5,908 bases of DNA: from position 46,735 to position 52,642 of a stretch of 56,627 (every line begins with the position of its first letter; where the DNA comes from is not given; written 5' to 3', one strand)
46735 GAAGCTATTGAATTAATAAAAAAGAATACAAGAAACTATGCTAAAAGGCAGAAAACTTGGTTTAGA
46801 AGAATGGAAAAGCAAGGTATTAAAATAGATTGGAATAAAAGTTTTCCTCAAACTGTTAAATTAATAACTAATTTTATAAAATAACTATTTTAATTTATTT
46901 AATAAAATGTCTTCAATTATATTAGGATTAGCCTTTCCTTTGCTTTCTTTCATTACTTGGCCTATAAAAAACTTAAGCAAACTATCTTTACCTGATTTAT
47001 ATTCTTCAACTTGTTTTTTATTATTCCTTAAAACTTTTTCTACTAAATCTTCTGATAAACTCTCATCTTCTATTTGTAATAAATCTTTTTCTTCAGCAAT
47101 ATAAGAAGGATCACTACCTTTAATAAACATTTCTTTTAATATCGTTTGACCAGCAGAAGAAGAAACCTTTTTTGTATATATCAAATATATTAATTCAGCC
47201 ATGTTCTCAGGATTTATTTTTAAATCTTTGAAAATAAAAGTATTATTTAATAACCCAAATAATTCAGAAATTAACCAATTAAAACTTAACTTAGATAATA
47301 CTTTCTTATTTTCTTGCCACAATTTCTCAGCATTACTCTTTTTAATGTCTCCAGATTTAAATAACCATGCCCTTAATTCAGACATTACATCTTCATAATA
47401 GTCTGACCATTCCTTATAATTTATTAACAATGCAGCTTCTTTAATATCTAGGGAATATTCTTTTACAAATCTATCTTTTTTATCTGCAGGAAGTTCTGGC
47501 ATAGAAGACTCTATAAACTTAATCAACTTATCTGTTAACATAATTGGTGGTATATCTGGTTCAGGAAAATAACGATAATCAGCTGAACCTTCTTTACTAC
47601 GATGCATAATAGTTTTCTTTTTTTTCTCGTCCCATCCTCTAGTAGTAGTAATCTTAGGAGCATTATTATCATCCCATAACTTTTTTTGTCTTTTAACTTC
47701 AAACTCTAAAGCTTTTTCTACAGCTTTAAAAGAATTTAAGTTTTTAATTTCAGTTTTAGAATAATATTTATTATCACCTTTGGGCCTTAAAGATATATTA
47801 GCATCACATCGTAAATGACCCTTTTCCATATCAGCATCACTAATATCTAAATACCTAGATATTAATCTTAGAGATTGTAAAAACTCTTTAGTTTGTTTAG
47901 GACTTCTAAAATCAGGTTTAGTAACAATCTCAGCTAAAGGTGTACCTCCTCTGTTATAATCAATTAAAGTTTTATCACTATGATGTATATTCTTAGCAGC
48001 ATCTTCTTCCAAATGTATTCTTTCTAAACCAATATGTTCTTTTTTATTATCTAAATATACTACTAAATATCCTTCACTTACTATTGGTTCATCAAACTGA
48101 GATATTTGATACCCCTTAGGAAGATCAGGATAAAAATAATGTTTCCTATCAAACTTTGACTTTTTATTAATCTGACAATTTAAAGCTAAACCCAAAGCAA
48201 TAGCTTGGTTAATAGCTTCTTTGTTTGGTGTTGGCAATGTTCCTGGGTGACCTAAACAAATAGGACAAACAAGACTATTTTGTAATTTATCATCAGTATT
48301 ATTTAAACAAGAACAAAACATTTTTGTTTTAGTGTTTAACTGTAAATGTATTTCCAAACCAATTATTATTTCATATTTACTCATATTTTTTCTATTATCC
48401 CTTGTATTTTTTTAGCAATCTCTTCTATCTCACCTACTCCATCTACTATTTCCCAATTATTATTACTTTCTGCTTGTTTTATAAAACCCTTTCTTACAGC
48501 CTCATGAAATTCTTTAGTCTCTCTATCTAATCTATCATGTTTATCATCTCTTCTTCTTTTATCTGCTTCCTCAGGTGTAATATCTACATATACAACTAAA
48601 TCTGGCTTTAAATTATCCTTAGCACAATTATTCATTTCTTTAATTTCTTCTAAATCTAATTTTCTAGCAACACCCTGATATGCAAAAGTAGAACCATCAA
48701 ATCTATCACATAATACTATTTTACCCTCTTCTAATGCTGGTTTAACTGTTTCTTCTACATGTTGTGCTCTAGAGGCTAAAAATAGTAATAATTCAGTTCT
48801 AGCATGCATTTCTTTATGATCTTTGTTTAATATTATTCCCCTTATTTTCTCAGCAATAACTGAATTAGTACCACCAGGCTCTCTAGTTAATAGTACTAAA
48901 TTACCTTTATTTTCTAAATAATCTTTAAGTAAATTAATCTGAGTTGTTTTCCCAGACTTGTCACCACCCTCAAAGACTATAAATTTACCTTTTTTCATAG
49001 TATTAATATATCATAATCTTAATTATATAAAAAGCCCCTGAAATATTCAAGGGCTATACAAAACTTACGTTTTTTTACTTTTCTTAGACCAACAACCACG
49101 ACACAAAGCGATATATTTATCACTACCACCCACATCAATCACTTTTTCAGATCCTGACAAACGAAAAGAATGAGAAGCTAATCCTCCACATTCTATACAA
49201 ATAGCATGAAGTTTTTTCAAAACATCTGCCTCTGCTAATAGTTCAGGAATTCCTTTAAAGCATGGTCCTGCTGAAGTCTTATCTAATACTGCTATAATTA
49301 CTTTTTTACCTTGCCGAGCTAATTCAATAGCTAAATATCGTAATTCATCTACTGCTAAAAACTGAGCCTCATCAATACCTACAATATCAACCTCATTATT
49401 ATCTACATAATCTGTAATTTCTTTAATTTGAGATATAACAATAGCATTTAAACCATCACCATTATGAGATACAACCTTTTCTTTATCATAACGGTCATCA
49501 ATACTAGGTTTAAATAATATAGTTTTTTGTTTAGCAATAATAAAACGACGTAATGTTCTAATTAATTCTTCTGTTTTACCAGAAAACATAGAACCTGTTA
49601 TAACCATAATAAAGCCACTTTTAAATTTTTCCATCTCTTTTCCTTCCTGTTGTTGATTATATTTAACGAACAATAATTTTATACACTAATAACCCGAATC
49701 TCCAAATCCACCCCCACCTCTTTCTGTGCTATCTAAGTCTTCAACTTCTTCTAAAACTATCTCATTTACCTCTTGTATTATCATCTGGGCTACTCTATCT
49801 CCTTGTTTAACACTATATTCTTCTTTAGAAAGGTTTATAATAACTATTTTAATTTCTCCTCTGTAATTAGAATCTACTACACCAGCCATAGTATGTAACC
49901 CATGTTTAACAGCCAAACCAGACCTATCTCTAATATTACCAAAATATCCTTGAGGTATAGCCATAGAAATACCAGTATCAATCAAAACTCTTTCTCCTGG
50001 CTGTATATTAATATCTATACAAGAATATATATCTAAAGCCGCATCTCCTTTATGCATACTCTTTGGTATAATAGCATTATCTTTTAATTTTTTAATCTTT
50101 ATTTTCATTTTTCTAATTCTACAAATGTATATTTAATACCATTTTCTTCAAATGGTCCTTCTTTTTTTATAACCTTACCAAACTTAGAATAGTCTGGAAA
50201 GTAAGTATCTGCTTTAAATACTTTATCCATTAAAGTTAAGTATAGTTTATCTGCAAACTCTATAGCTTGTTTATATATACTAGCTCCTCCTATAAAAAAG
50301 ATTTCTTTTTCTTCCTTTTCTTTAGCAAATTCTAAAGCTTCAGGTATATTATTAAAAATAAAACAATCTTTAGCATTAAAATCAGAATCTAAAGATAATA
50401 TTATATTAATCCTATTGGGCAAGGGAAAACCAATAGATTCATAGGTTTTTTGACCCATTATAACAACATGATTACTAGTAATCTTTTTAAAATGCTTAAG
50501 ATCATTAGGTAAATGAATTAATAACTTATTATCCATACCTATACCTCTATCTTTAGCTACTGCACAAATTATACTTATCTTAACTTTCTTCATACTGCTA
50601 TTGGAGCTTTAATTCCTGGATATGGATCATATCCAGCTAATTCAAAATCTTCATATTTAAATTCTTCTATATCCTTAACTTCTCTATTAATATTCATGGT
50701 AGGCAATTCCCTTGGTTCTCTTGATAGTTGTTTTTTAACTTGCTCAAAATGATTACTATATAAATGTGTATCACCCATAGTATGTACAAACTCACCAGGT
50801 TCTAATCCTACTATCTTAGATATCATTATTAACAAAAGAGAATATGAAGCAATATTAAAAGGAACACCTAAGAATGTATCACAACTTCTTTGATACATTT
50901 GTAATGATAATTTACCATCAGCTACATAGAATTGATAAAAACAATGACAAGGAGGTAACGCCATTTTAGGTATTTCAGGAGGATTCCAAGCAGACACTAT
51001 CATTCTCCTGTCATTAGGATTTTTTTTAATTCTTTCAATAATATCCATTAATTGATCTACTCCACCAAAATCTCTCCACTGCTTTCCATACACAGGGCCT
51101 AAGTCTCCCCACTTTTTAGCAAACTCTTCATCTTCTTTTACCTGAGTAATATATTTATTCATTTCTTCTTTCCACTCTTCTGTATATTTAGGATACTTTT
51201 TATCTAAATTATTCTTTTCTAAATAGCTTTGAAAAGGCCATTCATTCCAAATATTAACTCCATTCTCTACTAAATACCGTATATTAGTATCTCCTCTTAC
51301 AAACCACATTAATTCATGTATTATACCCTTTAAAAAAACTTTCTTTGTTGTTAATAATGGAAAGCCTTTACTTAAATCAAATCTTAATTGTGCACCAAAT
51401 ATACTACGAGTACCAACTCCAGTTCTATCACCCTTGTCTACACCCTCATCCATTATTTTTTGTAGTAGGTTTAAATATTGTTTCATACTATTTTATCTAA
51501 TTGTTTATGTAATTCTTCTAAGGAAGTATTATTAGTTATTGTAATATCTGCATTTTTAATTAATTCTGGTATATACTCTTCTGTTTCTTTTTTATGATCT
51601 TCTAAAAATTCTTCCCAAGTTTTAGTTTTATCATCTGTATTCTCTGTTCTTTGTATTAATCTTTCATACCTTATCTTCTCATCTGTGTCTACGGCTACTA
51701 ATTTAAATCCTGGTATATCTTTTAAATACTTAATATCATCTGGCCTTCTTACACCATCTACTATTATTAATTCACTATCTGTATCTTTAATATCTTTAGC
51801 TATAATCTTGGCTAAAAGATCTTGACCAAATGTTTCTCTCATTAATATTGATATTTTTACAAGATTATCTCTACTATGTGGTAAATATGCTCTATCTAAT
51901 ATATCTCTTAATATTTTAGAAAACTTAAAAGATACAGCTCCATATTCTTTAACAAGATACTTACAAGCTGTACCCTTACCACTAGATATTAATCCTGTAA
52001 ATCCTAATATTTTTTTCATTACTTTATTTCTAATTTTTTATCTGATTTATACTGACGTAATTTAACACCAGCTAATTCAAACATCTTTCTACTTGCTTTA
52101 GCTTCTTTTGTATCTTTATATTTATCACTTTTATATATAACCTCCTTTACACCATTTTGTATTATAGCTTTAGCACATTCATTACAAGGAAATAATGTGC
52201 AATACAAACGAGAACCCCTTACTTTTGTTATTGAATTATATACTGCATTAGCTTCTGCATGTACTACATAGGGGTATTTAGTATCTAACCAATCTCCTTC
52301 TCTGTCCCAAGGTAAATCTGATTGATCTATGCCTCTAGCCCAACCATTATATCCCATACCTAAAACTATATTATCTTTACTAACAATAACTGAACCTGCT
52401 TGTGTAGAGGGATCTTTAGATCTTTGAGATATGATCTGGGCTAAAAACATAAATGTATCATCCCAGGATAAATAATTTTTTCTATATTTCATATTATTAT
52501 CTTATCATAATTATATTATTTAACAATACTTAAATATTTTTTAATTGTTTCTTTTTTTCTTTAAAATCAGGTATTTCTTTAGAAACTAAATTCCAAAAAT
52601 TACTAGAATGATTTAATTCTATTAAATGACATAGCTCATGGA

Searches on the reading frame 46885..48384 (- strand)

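Call 20: search_protein_families(library=ncbifam, proteins=[window:46885-48384:-], max_evalue=0.00001)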
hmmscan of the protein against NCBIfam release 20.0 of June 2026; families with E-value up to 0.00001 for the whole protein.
window:46885-48384:- (499 aa): 9 families
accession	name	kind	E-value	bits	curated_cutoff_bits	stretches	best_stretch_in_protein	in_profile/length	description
NF004012.0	PRK05477.1-2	equivalog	2.9e-184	613.3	338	1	2-499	2-479/481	Asp-tRNA(Asn)/Glu-tRNA(Gln) amidotransferase subunit GatB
TIGR00133.1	gatB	equivalog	4.2e-171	569.7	314.8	1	1-498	1-480/481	Asp-tRNA(Asn)/Glu-tRNA(Gln) amidotransferase subunit GatB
NF004014.0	PRK05477.1-4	equivalog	1.9e-169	564.4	414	1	3-498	2-474/475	Asp-tRNA(Asn)/Glu-tRNA(Gln) amidotransferase subunit GatB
NF004015.0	PRK05477.1-5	equivalog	8.5e-154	512.7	628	1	2-499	13-487/488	Asp-tRNA(Asn)/Glu-tRNA(Gln) amidotransferase subunit GatB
NF004011.1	PRK05477.1-1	equivalog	2.8e-143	478.1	680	2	3-335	2-333/475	Asp-tRNA(Asn)/Glu-tRNA(Gln) amidotransferase subunit GatB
NF004013.0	PRK05477.1-3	equivalog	1.5e-127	426.2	653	1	2-498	15-499/501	Asp-tRNA(Asn)/Glu-tRNA(Gln) amidotransferase subunit GatB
NF003107.0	PRK04028.1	equivalog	1.6e-47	162.3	456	3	53-238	94-265/630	Glu-tRNA(Gln) amidotransferase subunit GatE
TIGR00134.1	gatE_arch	equivalog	1.9e-37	128.8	319.55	2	53-236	92-261/622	Glu-tRNA(Gln) amidotransferase subunit GatE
NF011291.0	PRK14703.1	equivalog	1.2e-26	93.2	681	1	367-499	639-768/769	glutamine--tRNA ligase/YqeY domain fusion protein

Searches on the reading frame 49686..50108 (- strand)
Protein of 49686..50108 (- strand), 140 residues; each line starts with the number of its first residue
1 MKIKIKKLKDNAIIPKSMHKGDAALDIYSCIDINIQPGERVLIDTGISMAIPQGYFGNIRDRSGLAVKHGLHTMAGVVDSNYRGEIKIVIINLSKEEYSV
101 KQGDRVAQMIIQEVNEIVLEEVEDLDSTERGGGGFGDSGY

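Call 20: search_protein_families(library=ncbifam, proteins=[window:49686-50108:-], max_evalue=0.00001)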
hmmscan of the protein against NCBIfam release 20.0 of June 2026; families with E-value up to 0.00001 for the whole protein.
window:49686-50108:- (140 aa): 4 families
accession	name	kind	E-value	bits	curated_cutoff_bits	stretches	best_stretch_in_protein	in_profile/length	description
TIGR00576.1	dut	superfamily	7.6e-50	168.4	102.55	1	2-139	1-142/143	dUTP diphosphatase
NF001862.0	PRK00601.1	equivalog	3.7e-46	156.5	103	1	1-139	6-148/150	dUTP diphosphatase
TIGR02274.1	dCTP_deam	equivalog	6e-10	39.1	92.8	1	7-116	45-156/180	dCTP deaminase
NF010561.0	PRK13956.1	equivalog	1.3e-09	38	223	1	6-139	10-146/147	dUTP diphosphatase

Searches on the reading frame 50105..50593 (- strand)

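Call 20: search_protein_families(library=ncbifam, proteins=[window:50105-50593:-], max_evalue=0.00001)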
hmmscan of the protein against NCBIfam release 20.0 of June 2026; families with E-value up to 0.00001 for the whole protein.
window:50105-50593:- (162 aa): 31 families (the best 25 are shown)
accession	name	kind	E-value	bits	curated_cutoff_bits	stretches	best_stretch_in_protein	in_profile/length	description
NF008037.0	PRK10769.1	equivalog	4.9e-35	120.8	168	1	5-136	2-130/160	type 3 dihydrofolate reductase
NF033868.0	trim_DfrA36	exception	8e-32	110.2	360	1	4-135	1-139/170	trimethoprim-resistant dihydrofolate reductase DfrA36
NF000019.2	trim_DfrA3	exception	6.4e-31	107.4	350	1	6-139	3-134/162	trimethoprim-resistant dihydrofolate reductase DfrA3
NF000155.1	trim_DfrC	exception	9.5e-31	106.8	350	1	5-160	2-155/161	trimethoprim-sensitive dihydrofolate reductase DfrC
NF000332.1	trim_DfrDGK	exception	1.1e-29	103.4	300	1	5-157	1-154/161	DfrD/DfrG/DfrK family trimethoprim-resistant dihydrofolate reductase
NF040541.1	trim_DfrE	exception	1.8e-29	102.5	347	1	6-158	3-152/157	trimethoprim-resistant dihydrofolate reductase DfrE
NF000012.1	trim_DfrI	exception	6.4e-29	100.8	400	1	4-157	26-184/191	trimethoprim-resistant dihydrofolate reductase DfrI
NF000143.1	trim_DfrG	exception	4.4e-28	98.1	365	1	4-147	1-144/165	trimethoprim-resistant dihydrofolate reductase DfrG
NF000159.1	trim_DfrD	exception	8.4e-28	97.3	350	1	4-134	5-133/166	trimethoprim-resistant dihydrofolate reductase DfrD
NF000127.2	trim_DfrA20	exception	9.8e-27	94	325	1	4-139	3-142/169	trimethoprim-resistant dihydrofolate reductase DfrA20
NF033851.1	trim_DfrA35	exception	9e-26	90.5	360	1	6-133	2-132/170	trimethoprim-resistant dihydrofolate reductase DfrA35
NF000055.3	trim_DfrA12_A21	exception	9.8e-26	90.6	330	1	3-135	5-136/165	DfrA12/DfrA21 family trimethoprim-resistant dihydrofolate reductase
NF033473.1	trim_sens_DfrEf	exception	5e-24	85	350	1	10-149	6-147/164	trimethoprim-sensitive dihydrofolate reductase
NF000006.2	trim_DfrA26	exception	5.2e-24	85.3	350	1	1-137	14-156/183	trimethoprim-resistant dihydrofolate reductase DfrA26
NF000053.2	trim_DfrA12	exception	9.4e-24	84.1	360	1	3-134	5-135/165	trimethoprim-resistant dihydrofolate reductase DfrA12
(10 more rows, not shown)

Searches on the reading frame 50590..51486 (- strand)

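Call 20: search_protein_families(library=ncbifam, proteins=[window:50590-51486:-], max_evalue=0.00001)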
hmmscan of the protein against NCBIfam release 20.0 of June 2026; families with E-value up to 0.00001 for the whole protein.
window:50590-51486:- (298 aa): 8 families
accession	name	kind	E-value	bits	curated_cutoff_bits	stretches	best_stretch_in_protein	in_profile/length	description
NF002496.0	PRK01827.1-2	equivalog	6.4e-138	459.1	325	1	1-298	5-318/318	thymidylate synthase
TIGR03284.1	thym_sym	equivalog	1.4e-134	447.9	108.35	1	2-298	1-296/296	thymidylate synthase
NF002497.0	PRK01827.1-3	equivalog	6.3e-129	428.9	327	2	119-298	80-264/264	thymidylate synthase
NF002499.0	PRK01827.1-5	equivalog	2.7e-117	390.7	405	2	120-298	81-264/264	thymidylate synthase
NF010393.0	PRK13821.1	equivalog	1.3e-56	192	576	2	142-298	154-323/323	thymidylate synthase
NF002495.0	PRK01827.1-1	equivalog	3.6e-53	180.9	327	2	111-298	88-279/279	thymidylate synthase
NF002498.0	PRK01827.1-4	equivalog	2.7e-44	151.6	427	1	1-298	1-283/283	thymidylate synthase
TIGR03283.1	thy_syn_methano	equivalog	7.8e-18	64.7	174.55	1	106-249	60-200/201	thymidylate synthase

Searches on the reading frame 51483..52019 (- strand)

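Call 20: search_protein_families(library=ncbifam, proteins=[window:51483-52019:-], max_evalue=0.00001)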
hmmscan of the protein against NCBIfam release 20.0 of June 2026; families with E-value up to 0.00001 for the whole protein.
window:51483-52019:- (178 aa): 4 families
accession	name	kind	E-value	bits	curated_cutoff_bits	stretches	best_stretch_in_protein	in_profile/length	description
NF006226.0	PRK08356.1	equivalog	6.3e-21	75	189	1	2-178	5-190/195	hypothetical protein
NF041025.1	antiphage_deaminase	equivalog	7.7e-10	38.2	400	1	68-177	80-205/437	anti-phage dCTP deaminase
TIGR01359.1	UMP_CMP_kin_fam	subfamily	4.4e-09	36.5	207.6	1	12-177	9-183/185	UMP-CMP kinase family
TIGR01360.1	aden_kin_iso1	equivalog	4.5e-07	29.7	284.1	1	4-156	5-161/188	adenylate kinase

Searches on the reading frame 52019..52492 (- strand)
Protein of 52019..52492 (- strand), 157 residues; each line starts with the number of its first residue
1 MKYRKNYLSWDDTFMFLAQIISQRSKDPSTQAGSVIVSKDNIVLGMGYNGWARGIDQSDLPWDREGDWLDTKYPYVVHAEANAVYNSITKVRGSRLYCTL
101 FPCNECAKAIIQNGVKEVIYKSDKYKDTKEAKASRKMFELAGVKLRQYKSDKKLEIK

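Call 20: search_protein_families(library=ncbifam, proteins=[window:52019-52492:-], max_evalue=0.00001)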
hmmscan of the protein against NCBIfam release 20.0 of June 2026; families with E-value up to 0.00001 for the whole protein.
window:52019-52492:- (157 aa): 3 families
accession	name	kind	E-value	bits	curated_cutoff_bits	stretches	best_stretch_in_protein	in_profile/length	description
NF041025.1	antiphage_deaminase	equivalog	5.8e-20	71.5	400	1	73-128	334-392/437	anti-phage dCTP deaminase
TIGR02571.1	ComEB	equivalog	3.5e-18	66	219.45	1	8-152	3-142/151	ComE operon protein 2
TIGR00326.1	eubact_ribD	equivalog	4.4e-08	32.7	156.35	1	77-144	43-115/343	bifunctional diaminohydroxyphosphoribosylaminopyrimidine deaminase/5-amino-6-(5-phosphoribosylamino)uracil reductase RibD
